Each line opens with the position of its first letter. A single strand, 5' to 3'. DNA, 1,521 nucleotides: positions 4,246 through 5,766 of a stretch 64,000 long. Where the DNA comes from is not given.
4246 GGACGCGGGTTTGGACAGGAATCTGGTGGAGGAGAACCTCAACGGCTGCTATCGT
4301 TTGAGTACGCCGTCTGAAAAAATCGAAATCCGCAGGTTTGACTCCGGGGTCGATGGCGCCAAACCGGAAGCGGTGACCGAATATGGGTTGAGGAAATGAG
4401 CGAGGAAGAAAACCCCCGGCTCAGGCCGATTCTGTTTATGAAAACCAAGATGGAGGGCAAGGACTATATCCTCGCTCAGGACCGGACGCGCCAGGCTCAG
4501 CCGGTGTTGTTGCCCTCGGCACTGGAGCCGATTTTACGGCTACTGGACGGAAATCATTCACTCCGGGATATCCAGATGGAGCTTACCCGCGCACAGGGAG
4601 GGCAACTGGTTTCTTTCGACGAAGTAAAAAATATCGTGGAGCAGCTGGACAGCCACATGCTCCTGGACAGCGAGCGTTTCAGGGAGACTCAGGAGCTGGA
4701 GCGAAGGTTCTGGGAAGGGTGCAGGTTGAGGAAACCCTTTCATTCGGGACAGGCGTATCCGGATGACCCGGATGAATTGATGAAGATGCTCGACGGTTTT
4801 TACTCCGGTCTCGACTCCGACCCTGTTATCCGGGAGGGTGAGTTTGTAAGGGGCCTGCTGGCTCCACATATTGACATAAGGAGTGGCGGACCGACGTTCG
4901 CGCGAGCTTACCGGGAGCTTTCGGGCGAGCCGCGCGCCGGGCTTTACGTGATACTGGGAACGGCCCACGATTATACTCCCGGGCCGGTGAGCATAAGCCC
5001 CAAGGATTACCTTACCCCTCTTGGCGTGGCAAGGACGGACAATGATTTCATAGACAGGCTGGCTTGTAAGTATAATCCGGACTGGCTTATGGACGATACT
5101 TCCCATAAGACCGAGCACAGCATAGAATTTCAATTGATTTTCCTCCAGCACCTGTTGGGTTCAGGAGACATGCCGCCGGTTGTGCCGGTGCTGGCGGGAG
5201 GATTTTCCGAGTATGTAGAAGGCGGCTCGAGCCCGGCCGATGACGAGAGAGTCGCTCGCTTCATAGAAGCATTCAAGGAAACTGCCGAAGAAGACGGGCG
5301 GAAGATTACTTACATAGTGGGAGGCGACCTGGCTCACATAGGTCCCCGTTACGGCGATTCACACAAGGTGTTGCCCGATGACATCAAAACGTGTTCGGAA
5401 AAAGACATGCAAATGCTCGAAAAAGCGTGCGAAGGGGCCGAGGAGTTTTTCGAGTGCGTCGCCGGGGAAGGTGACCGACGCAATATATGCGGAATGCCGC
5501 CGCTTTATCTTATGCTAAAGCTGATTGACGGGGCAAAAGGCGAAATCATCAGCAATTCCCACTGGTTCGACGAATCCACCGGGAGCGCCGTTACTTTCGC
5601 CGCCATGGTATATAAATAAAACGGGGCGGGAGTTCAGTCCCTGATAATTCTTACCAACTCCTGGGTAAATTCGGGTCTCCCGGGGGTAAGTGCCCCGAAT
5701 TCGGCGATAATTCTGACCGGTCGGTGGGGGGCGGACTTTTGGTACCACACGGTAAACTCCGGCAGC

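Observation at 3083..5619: Operon of a membrane-anchored winged-helix protein and an extended MEMO1-family protein, without the usual AMMECR1 or radical SAM partners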

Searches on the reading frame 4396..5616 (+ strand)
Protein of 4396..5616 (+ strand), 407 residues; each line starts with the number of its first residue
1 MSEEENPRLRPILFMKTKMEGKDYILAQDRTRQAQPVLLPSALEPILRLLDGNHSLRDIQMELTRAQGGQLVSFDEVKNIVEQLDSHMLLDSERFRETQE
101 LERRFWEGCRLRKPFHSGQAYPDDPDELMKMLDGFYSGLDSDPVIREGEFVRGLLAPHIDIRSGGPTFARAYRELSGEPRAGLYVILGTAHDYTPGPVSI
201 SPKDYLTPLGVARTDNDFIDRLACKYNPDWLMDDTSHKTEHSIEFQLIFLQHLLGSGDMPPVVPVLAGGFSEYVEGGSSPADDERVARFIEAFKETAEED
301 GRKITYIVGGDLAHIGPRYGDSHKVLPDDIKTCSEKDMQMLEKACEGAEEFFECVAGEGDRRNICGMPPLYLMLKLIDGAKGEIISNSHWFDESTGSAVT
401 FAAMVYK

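Call 3: search_protein_families(library=pfam, proteins=[window:4396-5616:+], max_evalue=1)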
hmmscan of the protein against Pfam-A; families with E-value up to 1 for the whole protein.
window:4396-5616:+ (407 aa): 1 family
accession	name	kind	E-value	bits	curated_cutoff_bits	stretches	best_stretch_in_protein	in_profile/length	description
PF01875.22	Memo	-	7.7e-35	120.8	27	1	114-404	2-268/269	Memo-like protein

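Call 4: search_protein_families(library=ncbifam, proteins=[window:4396-5616:+], max_evalue=1)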
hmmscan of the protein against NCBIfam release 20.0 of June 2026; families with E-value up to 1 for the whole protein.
window:4396-5616:+ (407 aa): 3 families
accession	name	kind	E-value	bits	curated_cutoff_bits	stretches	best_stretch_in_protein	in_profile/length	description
NF001987.0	PRK00782.1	equivalog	9e-30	103.8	295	1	111-406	2-265/267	MEMO1 family protein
TIGR04336.1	AmmeMemoSam_B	hypoth_equivalog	1.4e-27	96.7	26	1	112-405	1-269/270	AmmeMemoRadiSam system protein B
TIGR03859.1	PQQ_PqqD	equivalog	0.2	11.6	46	1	44-90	34-80/81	pyrroloquinoline quinone biosynthesis peptide chaperone PqqD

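Call 7: find_homologous_proteins(query=window:4396-5616:+, max_evalue=0.001)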
Query window:4396-5616:+ (407 aa): 3541 proteins with E <= 0.001 among 8000 candidates; the best 120 are listed.
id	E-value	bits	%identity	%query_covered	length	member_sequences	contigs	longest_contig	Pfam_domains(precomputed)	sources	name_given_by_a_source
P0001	3.3e-278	940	100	100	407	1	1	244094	PF01875.23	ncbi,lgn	-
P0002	6.3e-237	804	84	100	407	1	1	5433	PF01875.23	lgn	-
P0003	2.7e-220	750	80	100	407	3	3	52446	PF01875.23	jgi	-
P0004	6.9e-173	593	64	100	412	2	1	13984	PF01875.23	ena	-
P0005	2.3e-172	592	62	100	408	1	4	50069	PF01875.23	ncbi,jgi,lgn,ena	-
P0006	6.7e-162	557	60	100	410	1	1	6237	PF01875.23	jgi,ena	-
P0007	4.8e-157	541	57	100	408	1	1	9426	PF01875.23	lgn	-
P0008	9.6e-156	537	63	91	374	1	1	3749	PF01875.23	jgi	-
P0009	1.8e-137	477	52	100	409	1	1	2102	PF01875.23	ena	-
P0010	7.8e-137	475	53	97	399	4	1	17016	PF01875.23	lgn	-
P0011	2.0e-136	473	53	97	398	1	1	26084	PF01875.23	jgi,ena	-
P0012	2.0e-135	470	54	97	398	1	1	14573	PF01875.23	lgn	-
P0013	1.4e-134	467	51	100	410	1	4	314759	PF01875.23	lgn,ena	-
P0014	3.3e-133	463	52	97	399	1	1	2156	PF01875.23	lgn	-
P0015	3.1e-132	460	51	97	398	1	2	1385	PF01875.23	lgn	-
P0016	2.9e-103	364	44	98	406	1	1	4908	PF01875.23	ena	-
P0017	7.3e-103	363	44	99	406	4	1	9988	PF01875.23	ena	-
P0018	3.2e-99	351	43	99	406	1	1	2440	PF01875.23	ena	-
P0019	6.2e-99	350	44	99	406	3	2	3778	PF01875.23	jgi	jgi:hypothetical protein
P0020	6.1e-98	347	43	99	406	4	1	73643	PF01875.23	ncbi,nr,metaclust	ncbi:MAG: AmmeMemoRadiSam system protein B [Deltaproteobacteria bacterium RBG_13_61_14]|nr:MAG: Amme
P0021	4.5e-94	334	43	99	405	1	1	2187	PF01875.23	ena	-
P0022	1.8e-91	325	41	98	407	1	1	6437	PF01875.23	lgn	-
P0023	1.4e-88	316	42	99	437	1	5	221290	PF01875.23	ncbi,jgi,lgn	-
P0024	4.2e-88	314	41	98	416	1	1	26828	PF01875.23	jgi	-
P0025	1.2e-87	313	40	99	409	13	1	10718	PF01875.23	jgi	-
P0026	1.2e-87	313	41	98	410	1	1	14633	PF01875.23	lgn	-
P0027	1.3e-86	309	38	100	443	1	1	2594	PF01875.23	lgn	-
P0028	1.5e-86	309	39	99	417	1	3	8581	PF01875.23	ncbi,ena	-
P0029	4.7e-86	307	40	99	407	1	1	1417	PF01875.23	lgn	-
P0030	6.2e-86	307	40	98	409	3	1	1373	PF01875.23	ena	-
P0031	6.2e-86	307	39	98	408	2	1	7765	PF01875.23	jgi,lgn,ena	-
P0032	8.3e-86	307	39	98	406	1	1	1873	PF01875.23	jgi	jgi:AmmeMemoRadiSam system protein B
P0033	9.4e-86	306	39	99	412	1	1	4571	PF01875.23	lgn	-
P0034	1.5e-85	306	43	89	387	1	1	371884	PF01875.23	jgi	jgi:hypothetical protein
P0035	4.1e-85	304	39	99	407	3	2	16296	PF01875.23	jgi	-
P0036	4.8e-85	304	40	99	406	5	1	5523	PF01875.23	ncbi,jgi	-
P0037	1.7e-84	302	39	98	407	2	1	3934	PF01875.23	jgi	jgi:AmmeMemoRadiSam system protein B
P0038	1.8e-84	302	40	99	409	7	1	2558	PF01875.23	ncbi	-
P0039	2.6e-84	302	41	99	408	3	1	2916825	PF01875.23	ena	-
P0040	5.5e-84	301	40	98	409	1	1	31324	PF01875.23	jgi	jgi:hypothetical protein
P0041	6.5e-84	300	38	99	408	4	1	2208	PF01875.23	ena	-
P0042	1.2e-83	300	39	98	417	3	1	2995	PF01875.23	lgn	-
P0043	1.2e-83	300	40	100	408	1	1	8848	PF01875.23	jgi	jgi:AmmeMemoRadiSam system protein B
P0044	1.3e-83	299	38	99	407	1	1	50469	PF01875.23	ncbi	-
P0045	3.4e-83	298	42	99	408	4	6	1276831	PF01875.23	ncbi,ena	-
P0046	3.8e-83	298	38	95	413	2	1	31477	PF01875.23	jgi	jgi:MEMO1 family protein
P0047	5.3e-83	297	39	98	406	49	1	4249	PF01875.23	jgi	jgi:MEMO1 family protein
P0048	7.3e-83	297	40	100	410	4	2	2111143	PF01875.23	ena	-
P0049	9.9e-83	297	40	98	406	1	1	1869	PF01875.23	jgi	jgi:AmmeMemoRadiSam system protein B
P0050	1.8e-82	296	39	98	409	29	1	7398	PF01875.23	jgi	jgi:hypothetical protein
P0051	2.3e-82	295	39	99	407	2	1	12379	PF01875.23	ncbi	-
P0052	2.4e-82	295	36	100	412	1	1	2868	PF01875.23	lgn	-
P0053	2.7e-82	295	39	99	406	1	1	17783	PF01875.23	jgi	jgi:AmmeMemoRadiSam system protein B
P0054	3.3e-82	295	38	100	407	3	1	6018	PF01875.23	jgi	jgi:MEMO1 family protein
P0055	3.8e-82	295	37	98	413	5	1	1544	PF01875.23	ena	-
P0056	4.4e-82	294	38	99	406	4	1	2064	PF01875.23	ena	-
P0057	4.7e-82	294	38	95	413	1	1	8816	PF01875.23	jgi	jgi:MEMO1 family protein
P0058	4.7e-82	294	40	99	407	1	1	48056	PF01875.23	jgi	jgi:AmmeMemoRadiSam system protein B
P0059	5.6e-82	294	39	98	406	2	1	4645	PF01875.23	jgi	jgi:MEMO1 family protein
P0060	5.7e-82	294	39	91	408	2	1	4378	PF01875.23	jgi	-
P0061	1.0e-81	293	39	99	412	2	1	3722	PF01875.23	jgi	jgi:hypothetical protein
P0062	1.1e-81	293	36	100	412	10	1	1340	PF01875.23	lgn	-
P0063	1.2e-81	293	38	99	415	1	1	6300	PF01875.23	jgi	jgi:AmmeMemoRadiSam system protein B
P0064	1.3e-81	293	38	99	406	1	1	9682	PF01875.23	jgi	jgi:AmmeMemoRadiSam system protein B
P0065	1.3e-81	293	40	99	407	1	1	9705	PF01875.23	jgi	jgi:AmmeMemoRadiSam system protein B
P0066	2.4e-81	292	39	98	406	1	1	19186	PF01875.23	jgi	jgi:AmmeMemoRadiSam system protein B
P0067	2.5e-81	292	39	99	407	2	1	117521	PF01875.23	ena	-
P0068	2.9e-81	292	39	99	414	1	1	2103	PF01875.23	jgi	jgi:MEMO1 family protein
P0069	3.0e-81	292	38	99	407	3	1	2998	PF01875.23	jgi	jgi:MEMO1 family protein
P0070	3.4e-81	291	38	99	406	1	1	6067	PF01875.23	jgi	jgi:hypothetical protein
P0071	3.4e-81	291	39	91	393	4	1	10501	PF01875.23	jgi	jgi:hypothetical protein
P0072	4.2e-81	291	36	100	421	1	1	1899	PF01875.23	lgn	-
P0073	4.3e-81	291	39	99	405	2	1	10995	PF01875.23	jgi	jgi:AmmeMemoRadiSam system protein B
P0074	5.1e-81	291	38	99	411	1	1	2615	PF01875.23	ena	-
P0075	5.1e-81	291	39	99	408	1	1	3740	PF01875.23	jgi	jgi:MEMO1 family protein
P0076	6.2e-81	291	39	99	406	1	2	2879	PF01875.23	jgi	jgi:MEMO1 family protein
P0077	8.0e-81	290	39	99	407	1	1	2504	PF01875.23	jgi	jgi:MEMO1 family protein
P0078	8.1e-81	290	38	99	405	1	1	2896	PF01875.23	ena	-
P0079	8.2e-81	290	39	98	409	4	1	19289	PF01875.23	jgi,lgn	-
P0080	9.2e-81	290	38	99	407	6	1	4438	PF01875.23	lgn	-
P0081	9.4e-81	290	39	99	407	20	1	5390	PF01875.23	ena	-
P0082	1.0e-80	290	38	98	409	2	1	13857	PF01875.23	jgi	jgi:MEMO1 family protein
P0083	1.2e-80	290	38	99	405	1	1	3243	PF01875.23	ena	-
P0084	1.2e-80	290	38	99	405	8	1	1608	PF01875.23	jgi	-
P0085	1.2e-80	290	38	99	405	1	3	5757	PF01875.23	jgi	-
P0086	1.3e-80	290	39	91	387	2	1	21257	PF01875.23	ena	-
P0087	1.4e-80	289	40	91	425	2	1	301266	PF01875.23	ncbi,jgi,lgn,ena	-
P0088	1.5e-80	289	38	98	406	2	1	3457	PF01875.23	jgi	jgi:hypothetical protein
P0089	1.8e-80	289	39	98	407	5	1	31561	PF01875.23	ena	-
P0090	1.8e-80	289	40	98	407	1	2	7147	PF01875.23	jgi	jgi:AmmeMemoRadiSam system protein B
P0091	1.8e-80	289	39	99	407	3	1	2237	PF01875.23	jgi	jgi:AmmeMemoRadiSam system protein B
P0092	1.8e-80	289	38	98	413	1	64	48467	PF01875.23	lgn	-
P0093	2.2e-80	289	37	99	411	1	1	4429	PF01875.23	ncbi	-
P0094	2.2e-80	289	39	99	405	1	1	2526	PF01875.23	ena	-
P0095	2.4e-80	289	38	99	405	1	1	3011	PF01875.23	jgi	-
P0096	2.6e-80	289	38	98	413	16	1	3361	PF01875.23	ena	-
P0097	2.7e-80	289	38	98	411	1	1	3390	PF01875.23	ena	-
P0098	2.7e-80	288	37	100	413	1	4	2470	PF01875.23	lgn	-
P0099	2.9e-80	288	37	98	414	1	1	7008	PF01875.23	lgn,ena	-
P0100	2.9e-80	288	38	99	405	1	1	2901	PF01875.23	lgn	-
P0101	3.0e-80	288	39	99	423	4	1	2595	PF01875.23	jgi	jgi:AmmeMemoRadiSam system protein B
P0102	3.0e-80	288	38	99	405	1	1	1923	PF01875.23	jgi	jgi:AmmeMemoRadiSam system protein B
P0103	3.1e-80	288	38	99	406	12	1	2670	PF01875.23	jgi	jgi:AmmeMemoRadiSam system protein B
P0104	3.6e-80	288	38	100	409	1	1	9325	PF01875.23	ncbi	-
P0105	3.9e-80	288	38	98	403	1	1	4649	PF01875.23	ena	-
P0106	3.9e-80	288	39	99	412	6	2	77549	PF01875.23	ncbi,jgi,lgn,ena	-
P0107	4.1e-80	288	39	99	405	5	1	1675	PF01875.23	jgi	-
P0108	4.6e-80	288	38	99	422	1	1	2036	PF01875.23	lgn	-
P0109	5.2e-80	288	38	98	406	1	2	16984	PF01875.23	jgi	jgi:AmmeMemoRadiSam system protein B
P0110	5.2e-80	288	39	99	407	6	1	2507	PF01875.23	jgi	jgi:AmmeMemoRadiSam system protein B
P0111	5.2e-80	288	38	99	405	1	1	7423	PF01875.23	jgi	-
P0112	5.3e-80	288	38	99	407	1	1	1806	PF01875.23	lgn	-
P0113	5.8e-80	287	38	99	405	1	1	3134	PF01875.23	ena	-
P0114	7.5e-80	287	38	99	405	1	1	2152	PF01875.23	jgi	-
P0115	7.5e-80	287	38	99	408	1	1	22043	PF01875.23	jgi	jgi:hypothetical protein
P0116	7.9e-80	287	37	98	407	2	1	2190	PF01875.23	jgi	jgi:AmmeMemoRadiSam system protein B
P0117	8.6e-80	287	38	99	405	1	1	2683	PF01875.23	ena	-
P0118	8.8e-80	287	37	98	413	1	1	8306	PF01875.23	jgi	jgi:MEMO1 family protein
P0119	8.9e-80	287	35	99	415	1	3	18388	PF01875.23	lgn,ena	-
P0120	9.0e-80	287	39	91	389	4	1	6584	PF01875.23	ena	-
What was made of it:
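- At least 3,541 hits; the 120 best hits listed are 374-443 aa and cover at least 89% of the query (call 7). Several homologues are named 'AmmeMemoRadiSam system protein B' by their sources (call 7).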

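Call 9: find_encoding_contigs(protein=P0001, flank=10000, max_places=3)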
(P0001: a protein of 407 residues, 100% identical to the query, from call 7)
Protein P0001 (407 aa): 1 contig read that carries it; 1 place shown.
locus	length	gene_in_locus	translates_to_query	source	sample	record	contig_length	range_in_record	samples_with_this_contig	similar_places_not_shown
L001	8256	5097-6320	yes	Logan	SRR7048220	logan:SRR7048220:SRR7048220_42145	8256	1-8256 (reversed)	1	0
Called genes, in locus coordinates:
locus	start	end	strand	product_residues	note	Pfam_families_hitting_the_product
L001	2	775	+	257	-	?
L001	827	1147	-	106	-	-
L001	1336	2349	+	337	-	PF01207:Dus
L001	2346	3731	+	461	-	PF00072:Response_reg, PF00158:Sigma54_activat, PF14532:Sigma54_activ_2, PF25601:AAA_lid_14, PF02954:HTH_8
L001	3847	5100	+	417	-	-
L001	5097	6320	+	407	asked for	PF01875:Memo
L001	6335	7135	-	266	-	PF11306:DUF3108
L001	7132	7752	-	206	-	PF02036:SCP2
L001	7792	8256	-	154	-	?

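Call 10: find_encoding_contigs(protein=P0003, flank=10000, max_places=3)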
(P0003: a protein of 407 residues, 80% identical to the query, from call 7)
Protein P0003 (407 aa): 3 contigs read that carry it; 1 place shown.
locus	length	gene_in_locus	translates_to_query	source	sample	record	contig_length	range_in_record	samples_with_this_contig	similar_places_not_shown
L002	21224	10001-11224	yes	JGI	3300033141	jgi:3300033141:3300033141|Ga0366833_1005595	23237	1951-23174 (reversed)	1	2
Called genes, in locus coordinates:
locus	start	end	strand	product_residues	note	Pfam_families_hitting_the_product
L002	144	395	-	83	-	PF00462:Glutaredoxin, PF13417:GST_N_3 (weak)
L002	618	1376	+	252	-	PF01209:Ubie_methyltran, PF13489:Methyltransf_23, PF13847:Methyltransf_31, PF08241:Methyltransf_11, PF08242:Methyltransf_12, PF13649:Methyltransf_25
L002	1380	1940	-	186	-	PF02659:Mntp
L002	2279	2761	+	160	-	-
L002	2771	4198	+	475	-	PF00027:cNMP_binding, PF13187:Fer4_9 (faint), PF12838:Fer4_7 (faint), PF13237:Fer4_10 (weak)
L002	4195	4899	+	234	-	-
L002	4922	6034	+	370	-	-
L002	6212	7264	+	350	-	PF01207:Dus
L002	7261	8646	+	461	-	PF00072:Response_reg, PF00158:Sigma54_activat, PF14532:Sigma54_activ_2, PF25601:AAA_lid_14, PF02954:HTH_8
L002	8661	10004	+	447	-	-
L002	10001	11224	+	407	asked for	PF01875:Memo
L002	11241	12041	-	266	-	-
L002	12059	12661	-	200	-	PF02036:SCP2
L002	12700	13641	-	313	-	PF00890:FAD_binding_2 (faint), PF01134:GIDA (faint), PF01266:DAO (faint), PF01946:Thi4 (faint), PF07992:Pyr_redox_2, PF12831:FAD_oxidored, PF13738:Pyr_redox_3, PF00070:Pyr_redox, +2 more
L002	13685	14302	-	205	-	PF02525:Flavodoxin_2, PF03358:FMN_red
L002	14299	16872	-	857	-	PF01326:PPDK_N, PF27448:Rph_4th, PF00391:PEP-utilizers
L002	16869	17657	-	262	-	PF00753:Lactamase_B, PF12706:Lactamase_B_2 (weak), PF16123:HAGH_C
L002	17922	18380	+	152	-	PF01042:Ribonuc_L-PSP, PF14588:YjgF_endoribonc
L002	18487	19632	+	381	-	PF10509:GalKase_gal_bdg, PF00288:GHMP_kinases_N, PF08544:GHMP_kinases_C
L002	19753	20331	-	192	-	PF04525:LOR (faint)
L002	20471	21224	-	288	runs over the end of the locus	PF13714:PEP_mutase, PF00463:ICL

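Call 11: find_encoding_contigs(protein=P0005, flank=10000, max_places=3)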
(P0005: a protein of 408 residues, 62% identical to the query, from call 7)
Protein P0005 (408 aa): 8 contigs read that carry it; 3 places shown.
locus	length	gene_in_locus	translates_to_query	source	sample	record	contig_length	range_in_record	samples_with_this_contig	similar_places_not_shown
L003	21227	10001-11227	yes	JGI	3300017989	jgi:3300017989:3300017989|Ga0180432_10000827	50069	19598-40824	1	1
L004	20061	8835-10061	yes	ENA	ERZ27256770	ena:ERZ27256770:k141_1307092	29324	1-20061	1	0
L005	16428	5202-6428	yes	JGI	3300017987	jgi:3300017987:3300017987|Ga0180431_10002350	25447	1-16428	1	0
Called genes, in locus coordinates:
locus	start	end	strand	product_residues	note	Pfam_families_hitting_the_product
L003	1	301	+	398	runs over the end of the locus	PF00108:Thiolase_N, PF02803:Thiolase_C (faint), PF22691:Thiolase_C_1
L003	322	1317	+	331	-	PF12172:zf-ChsH2 (weak)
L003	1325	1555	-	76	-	-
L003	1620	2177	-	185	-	PF02659:Mntp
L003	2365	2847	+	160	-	-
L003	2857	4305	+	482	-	PF00027:cNMP_binding, PF13187:Fer4_9 (faint), PF12838:Fer4_7 (faint), PF13237:Fer4_10 (weak)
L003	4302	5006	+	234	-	-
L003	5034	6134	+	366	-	-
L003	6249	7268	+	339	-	PF01207:Dus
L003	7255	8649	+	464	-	PF00072:Response_reg (weak), PF00158:Sigma54_activat, PF14532:Sigma54_activ_2, PF13556:HTH_30 (faint), PF25601:AAA_lid_14, PF02954:HTH_8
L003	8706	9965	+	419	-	-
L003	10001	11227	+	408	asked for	PF01875:Memo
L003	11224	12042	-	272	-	-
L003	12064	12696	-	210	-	PF02036:SCP2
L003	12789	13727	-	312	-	PF01134:GIDA (faint), PF01266:DAO (faint), PF03486:HI0933_like (faint), PF07992:Pyr_redox_2, PF12831:FAD_oxidored (weak), PF13738:Pyr_redox_3, PF00070:Pyr_redox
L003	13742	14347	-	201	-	PF02525:Flavodoxin_2, PF03358:FMN_red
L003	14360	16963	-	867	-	PF01326:PPDK_N, PF27448:Rph_4th, PF00391:PEP-utilizers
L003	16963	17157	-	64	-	-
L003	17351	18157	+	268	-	PF03009:GDPD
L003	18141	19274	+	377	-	PF10509:GalKase_gal_bdg, PF00288:GHMP_kinases_N, PF08544:GHMP_kinases_C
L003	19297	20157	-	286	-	PF13714:PEP_mutase, PF00463:ICL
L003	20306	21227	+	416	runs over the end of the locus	PF00108:Thiolase_N, PF02803:Thiolase_C, PF22691:Thiolase_C_1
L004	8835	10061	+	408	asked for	PF01875:Memo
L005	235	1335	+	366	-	-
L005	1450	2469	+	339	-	PF01207:Dus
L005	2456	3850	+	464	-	PF00072:Response_reg (weak), PF00158:Sigma54_activat, PF14532:Sigma54_activ_2, PF13556:HTH_30 (faint), PF25601:AAA_lid_14, PF02954:HTH_8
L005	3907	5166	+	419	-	-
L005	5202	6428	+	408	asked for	PF01875:Memo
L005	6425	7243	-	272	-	-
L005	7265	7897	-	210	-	PF02036:SCP2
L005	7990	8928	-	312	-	PF01134:GIDA (faint), PF01266:DAO (faint), PF01946:Thi4 (faint), PF03486:HI0933_like (faint), PF07992:Pyr_redox_2, PF12831:FAD_oxidored (weak), PF13738:Pyr_redox_3, PF00070:Pyr_redox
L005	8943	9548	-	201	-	PF02525:Flavodoxin_2, PF03358:FMN_red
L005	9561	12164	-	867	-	PF01326:PPDK_N, PF27448:Rph_4th, PF00391:PEP-utilizers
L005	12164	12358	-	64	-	-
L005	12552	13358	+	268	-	PF03009:GDPD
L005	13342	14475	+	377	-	PF10509:GalKase_gal_bdg, PF00288:GHMP_kinases_N, PF08544:GHMP_kinases_C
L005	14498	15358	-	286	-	PF13714:PEP_mutase, PF00463:ICL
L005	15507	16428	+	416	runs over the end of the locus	PF00108:Thiolase_N, PF02803:Thiolase_C, PF22691:Thiolase_C_1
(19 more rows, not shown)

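Call 12: find_encoding_contigs(protein=P0013, flank=8000, max_places=1)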
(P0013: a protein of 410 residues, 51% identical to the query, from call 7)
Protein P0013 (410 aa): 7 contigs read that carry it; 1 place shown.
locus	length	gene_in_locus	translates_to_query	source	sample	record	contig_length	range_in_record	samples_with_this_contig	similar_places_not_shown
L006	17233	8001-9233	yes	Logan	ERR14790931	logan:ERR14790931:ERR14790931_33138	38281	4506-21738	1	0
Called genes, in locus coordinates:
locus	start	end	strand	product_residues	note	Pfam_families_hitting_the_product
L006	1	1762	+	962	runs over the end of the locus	PF00515:TPR_1 (faint), PF01564:Spermine_synth, PF07719:TPR_2 (faint), PF13181:TPR_8 (faint), PF13374:TPR_10 (faint), PF13414:TPR_11 (faint), PF13424:TPR_12 (faint), PF14559:TPR_19 (weak), +2 more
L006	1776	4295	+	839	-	PF01011:PQQ (faint), PF13360:PQQ_2 (weak), PF13570:Beta-prop_ACSF4, PF25292:Beta-prop_CGLA (faint), PF13570:Beta-prop_ACSF4, PF13360:PQQ_2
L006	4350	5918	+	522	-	PF16697:Yop-YscD_cpl, PF00498:FHA, PF01590:GAF, PF13185:GAF_2, PF13492:GAF_3, PF00211:Guanylate_cyc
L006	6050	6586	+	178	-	PF04542:Sigma70_r2, PF08281:Sigma70_r4_2, PF04545:Sigma70_r4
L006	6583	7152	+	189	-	-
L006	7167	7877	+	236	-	-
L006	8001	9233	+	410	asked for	PF01875:Memo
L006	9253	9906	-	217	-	PF13084:DUF3943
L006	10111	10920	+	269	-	-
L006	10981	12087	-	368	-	PF03739:LptF_LptG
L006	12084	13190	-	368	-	PF03739:LptF_LptG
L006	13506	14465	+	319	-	PF06574:FAD_syn, PF01467:CTP_transf_like (weak), PF01687:Flavokinase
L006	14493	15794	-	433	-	PF19425:Csd3_N2, PF01551:Peptidase_M23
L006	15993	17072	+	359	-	PF00781:DAGK_cat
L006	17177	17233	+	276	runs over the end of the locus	PF02540:NAD_synthase (weak)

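Call 13: find_encoding_contigs(protein=P0020, flank=8000, max_places=1)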
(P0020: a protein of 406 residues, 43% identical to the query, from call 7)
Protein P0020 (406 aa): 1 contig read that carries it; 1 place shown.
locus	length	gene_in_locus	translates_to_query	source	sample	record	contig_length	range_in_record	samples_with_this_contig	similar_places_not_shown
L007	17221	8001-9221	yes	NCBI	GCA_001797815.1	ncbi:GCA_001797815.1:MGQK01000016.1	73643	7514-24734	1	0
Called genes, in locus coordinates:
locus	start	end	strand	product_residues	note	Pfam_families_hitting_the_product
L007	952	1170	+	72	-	PF01176:eIF-1a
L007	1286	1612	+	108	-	PF00076:RRM_1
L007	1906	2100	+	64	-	-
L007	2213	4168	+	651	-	PF00682:HMGL-like, PF02436:PYC_OADA, PF00364:Biotin_lipoyl, PF25917:BSH_RND (faint), PF25973:BSH_CzcB (faint)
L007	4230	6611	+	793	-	PF05226:CHASE2, PF00211:Guanylate_cyc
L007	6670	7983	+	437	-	PF09861:Lar_N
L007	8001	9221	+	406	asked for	PF01875:Memo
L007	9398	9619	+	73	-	-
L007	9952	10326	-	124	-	-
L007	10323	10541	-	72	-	PF09720:Unstab_antitox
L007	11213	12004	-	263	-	PF00491:Arginase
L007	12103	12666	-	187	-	PF01862:PvlArgDC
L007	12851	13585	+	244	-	-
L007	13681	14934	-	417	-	PF26686:DUF8575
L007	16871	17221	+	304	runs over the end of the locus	PF01734:Patatin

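Call 14: find_encoding_contigs(protein=P0039, flank=8000, max_places=1)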
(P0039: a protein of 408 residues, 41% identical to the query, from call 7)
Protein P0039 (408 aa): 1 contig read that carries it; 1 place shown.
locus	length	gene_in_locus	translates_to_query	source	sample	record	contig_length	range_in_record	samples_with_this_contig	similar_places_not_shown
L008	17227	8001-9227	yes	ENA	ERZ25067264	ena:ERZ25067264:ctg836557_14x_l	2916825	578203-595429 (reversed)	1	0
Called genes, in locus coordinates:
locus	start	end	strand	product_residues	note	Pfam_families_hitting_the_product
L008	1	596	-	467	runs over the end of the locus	PF25077:DUF7800, PF09423:PhoD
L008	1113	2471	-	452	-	PF05598:DUF772 (weak), PF01609:DDE_Tnp_1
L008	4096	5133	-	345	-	-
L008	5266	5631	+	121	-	PF13237:Fer4_10 (faint), PF13187:Fer4_9 (weak), PF12838:Fer4_7 (weak), PF00037:Fer4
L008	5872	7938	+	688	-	PF03571:Peptidase_M49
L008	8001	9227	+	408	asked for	PF01875:Memo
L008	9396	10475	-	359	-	PF03553:Na_H_antiporter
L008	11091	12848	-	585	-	-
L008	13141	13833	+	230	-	PF00596:Aldolase_II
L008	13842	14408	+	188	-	PF03079:ARD, PF07883:Cupin_2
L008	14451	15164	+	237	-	PF00702:Hydrolase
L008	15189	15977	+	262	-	PF03328:HpcH_HpaI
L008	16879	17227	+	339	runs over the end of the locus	PF00389:2-Hacid_dh, PF02826:2-Hacid_dh_C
